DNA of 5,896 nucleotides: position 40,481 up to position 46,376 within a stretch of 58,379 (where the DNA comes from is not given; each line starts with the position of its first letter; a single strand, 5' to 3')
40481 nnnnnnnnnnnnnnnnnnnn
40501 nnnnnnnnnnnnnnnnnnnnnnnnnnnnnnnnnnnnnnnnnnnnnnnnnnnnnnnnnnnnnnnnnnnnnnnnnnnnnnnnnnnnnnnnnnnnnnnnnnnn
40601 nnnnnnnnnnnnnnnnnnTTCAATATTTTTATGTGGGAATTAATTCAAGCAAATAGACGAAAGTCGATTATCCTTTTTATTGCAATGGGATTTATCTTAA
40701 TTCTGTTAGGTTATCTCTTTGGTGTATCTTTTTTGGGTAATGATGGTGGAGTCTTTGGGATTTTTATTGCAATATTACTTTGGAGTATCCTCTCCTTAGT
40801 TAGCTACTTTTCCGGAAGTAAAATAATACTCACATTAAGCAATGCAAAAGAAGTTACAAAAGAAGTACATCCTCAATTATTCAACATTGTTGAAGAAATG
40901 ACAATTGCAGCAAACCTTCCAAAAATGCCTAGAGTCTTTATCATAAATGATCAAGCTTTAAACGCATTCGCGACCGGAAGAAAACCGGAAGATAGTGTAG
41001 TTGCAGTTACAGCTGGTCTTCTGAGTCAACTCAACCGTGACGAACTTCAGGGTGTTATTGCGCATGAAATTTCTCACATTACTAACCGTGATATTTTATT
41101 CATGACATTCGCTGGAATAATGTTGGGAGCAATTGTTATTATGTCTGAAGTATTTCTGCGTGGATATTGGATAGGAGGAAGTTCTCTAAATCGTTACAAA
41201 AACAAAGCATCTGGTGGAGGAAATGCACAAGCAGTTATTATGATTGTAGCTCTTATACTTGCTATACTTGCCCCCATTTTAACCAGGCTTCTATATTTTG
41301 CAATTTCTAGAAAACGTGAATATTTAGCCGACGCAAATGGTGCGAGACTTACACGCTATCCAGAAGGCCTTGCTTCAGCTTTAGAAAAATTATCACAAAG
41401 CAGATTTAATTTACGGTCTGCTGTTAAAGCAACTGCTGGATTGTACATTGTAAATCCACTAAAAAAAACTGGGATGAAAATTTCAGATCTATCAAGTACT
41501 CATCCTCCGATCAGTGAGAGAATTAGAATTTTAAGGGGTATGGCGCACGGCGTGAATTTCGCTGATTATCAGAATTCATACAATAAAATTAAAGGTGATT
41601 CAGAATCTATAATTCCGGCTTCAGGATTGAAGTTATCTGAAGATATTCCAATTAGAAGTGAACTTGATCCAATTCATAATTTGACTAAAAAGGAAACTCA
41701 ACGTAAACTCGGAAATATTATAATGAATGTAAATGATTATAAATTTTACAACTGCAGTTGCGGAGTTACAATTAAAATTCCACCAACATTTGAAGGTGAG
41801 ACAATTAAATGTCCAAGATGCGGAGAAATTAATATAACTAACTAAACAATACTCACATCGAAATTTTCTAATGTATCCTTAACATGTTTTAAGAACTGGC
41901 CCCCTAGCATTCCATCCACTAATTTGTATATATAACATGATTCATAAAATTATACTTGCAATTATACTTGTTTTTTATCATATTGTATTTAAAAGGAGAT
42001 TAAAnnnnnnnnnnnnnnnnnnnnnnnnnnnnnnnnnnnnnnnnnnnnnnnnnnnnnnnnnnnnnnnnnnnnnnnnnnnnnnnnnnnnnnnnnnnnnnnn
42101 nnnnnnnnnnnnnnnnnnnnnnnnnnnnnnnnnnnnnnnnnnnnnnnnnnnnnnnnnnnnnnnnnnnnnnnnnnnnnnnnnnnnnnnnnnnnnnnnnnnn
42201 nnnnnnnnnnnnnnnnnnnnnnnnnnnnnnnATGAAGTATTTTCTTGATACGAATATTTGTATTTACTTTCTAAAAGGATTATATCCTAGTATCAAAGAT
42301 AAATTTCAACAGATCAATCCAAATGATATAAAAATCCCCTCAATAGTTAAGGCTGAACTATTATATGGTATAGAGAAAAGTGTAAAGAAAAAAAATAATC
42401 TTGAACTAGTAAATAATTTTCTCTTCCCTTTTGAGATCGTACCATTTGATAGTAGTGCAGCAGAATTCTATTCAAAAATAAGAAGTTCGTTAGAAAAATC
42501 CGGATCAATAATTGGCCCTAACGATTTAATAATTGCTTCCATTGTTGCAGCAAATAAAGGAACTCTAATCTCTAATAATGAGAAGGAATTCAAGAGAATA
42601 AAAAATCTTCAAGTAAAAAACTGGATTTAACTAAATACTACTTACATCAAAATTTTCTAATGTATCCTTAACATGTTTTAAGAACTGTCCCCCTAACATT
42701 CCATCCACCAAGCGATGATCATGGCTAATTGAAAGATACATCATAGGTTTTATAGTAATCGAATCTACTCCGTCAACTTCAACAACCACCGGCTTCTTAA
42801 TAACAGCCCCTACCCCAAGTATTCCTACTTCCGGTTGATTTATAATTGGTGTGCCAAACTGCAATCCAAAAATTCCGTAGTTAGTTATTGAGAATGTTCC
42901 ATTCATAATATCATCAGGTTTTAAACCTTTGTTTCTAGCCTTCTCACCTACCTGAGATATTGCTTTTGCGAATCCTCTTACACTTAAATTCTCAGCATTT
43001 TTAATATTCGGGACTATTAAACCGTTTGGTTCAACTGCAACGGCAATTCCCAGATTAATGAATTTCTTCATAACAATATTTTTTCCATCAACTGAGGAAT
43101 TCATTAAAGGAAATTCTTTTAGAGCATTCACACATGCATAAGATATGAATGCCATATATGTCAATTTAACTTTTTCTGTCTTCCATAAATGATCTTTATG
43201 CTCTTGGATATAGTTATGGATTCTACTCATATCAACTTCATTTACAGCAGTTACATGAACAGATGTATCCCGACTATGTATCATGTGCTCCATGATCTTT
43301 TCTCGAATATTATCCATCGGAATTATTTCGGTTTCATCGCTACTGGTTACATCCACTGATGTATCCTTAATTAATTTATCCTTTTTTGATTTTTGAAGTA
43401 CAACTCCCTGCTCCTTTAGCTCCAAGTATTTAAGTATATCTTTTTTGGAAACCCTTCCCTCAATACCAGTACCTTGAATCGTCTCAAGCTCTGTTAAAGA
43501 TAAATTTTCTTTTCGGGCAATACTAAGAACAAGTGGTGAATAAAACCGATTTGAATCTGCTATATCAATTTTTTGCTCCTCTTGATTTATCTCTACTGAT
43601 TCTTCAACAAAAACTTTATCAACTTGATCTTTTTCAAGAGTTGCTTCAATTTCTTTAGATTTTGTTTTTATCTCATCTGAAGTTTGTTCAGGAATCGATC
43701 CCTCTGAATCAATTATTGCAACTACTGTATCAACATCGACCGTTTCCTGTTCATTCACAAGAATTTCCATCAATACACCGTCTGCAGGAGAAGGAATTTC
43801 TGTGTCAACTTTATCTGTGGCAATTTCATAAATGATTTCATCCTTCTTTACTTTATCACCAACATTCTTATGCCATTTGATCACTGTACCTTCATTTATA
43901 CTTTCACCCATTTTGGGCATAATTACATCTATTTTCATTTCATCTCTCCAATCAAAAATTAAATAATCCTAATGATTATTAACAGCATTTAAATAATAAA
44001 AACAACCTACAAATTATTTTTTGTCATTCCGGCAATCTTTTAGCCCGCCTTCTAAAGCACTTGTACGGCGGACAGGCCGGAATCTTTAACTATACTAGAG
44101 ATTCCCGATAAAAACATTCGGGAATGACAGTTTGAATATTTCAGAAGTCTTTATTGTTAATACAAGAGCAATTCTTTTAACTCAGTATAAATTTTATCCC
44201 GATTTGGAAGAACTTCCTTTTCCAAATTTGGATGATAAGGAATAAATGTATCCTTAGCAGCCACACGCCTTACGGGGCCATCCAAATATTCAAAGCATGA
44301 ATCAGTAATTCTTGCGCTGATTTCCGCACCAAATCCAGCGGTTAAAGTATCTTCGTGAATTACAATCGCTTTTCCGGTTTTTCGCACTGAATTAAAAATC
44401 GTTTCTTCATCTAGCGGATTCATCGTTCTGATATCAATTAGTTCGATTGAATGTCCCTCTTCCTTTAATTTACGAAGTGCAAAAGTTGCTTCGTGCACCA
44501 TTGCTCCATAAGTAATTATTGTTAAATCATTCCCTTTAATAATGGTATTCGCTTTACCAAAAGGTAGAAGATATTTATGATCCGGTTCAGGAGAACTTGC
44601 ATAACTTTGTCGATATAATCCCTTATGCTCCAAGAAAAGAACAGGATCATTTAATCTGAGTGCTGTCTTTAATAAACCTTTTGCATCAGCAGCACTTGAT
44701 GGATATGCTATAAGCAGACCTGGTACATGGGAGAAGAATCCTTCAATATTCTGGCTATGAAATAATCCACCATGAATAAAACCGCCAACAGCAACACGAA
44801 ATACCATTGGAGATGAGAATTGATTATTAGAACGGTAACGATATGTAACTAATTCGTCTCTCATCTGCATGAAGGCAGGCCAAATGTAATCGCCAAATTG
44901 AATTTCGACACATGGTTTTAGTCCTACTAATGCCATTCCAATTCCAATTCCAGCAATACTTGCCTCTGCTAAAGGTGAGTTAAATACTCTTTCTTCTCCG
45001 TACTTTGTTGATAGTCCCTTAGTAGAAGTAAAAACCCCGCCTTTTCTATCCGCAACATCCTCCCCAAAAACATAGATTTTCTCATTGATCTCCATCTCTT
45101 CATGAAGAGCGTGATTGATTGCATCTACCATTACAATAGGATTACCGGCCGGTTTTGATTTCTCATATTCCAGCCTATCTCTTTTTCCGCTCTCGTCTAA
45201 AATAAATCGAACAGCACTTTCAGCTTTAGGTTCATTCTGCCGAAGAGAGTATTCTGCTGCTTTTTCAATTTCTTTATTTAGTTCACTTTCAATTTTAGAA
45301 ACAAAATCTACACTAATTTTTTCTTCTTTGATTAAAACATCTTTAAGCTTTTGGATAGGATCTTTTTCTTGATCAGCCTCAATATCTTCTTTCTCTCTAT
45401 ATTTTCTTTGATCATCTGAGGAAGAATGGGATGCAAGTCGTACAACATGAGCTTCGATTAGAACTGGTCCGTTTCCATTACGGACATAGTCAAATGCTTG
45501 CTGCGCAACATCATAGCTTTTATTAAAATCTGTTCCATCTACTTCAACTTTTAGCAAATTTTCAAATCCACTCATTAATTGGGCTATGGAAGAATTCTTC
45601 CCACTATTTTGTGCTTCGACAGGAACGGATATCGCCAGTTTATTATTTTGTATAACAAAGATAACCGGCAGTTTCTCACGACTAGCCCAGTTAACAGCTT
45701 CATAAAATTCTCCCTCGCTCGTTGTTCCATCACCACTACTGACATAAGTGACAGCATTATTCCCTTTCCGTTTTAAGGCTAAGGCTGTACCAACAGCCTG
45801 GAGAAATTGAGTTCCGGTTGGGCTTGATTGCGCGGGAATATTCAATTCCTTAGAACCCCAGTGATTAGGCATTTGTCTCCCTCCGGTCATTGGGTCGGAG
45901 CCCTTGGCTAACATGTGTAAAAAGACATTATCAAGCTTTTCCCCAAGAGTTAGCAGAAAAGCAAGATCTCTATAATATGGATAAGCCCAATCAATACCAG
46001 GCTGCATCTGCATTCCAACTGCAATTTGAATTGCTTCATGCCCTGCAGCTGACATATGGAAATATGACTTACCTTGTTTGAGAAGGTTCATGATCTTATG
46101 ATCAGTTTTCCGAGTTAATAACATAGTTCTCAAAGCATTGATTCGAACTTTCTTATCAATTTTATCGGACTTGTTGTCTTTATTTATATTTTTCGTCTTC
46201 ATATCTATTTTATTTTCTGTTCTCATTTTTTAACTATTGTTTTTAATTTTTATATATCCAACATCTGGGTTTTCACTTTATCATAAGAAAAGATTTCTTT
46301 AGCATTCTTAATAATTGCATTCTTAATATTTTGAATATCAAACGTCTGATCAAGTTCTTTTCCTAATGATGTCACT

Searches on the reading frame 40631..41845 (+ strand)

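Call 25: search_protein_families(library=pfam, proteins=[window:40631-41845:+], max_evalue=0.00001)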
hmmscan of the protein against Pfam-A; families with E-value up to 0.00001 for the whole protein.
window:40631-41845:+ (404 aa): 1 family
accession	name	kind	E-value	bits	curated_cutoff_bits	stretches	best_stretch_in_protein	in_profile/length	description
PF01435.24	Peptidase_M48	-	1.6e-33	116.5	20.3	1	81-304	5-185/186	Peptidase family M48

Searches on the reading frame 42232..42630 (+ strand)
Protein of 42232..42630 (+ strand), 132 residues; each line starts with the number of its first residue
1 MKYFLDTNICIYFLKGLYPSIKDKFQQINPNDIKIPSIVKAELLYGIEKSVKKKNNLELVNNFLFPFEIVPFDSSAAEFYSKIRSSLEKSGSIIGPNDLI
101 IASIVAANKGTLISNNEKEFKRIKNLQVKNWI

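Call 66: search_protein_families(library=pfam, proteins=[window:42232-42630:+], max_evalue=0.00001)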
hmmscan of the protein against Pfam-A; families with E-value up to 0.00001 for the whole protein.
window:42232-42630:+ (132 aa): 1 family
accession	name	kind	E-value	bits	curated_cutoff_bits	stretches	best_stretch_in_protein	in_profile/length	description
PF01850.27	PIN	-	2.6e-17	64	23.6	1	3-124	1-118/120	PIN domain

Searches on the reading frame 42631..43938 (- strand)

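Call 25: search_protein_families(library=pfam, proteins=[window:42631-43938:-], max_evalue=0.00001)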
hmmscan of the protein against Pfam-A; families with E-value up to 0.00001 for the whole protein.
window:42631-43938:- (435 aa): 3 families
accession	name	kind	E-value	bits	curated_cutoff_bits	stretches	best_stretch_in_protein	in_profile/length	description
PF00198.28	2-oxoacid_dh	-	6.2e-75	252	23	1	202-431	3-228/232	2-oxoacid dehydrogenases acyltransferase (catalytic domain)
PF00364.28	Biotin_lipoyl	-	9.2e-20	70.7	22.1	1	5-76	3-73/73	Biotin-requiring enzyme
PF02817.22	E3_binding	-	1.3e-07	32.1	23.7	1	132-169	2-36/36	e3 binding domain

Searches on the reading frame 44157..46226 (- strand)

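Call 66: search_protein_families(library=pfam, proteins=[window:44157-46226:-], max_evalue=0.00001)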
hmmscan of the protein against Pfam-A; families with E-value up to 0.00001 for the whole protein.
window:44157-46226:- (689 aa): 3 families
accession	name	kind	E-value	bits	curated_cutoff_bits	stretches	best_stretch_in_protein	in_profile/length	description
PF00676.26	E1_dh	-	4.8e-65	219.9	22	1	33-335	2-299/300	Dehydrogenase E1 component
PF02780.25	Transketolase_C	-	3.2e-37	127.6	25.9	1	557-679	1-124/124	Transketolase, C-terminal domain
PF02779.29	Transket_pyr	-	3.2e-35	121.8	27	1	364-539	3-173/174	Transketolase, pyrimidine binding domain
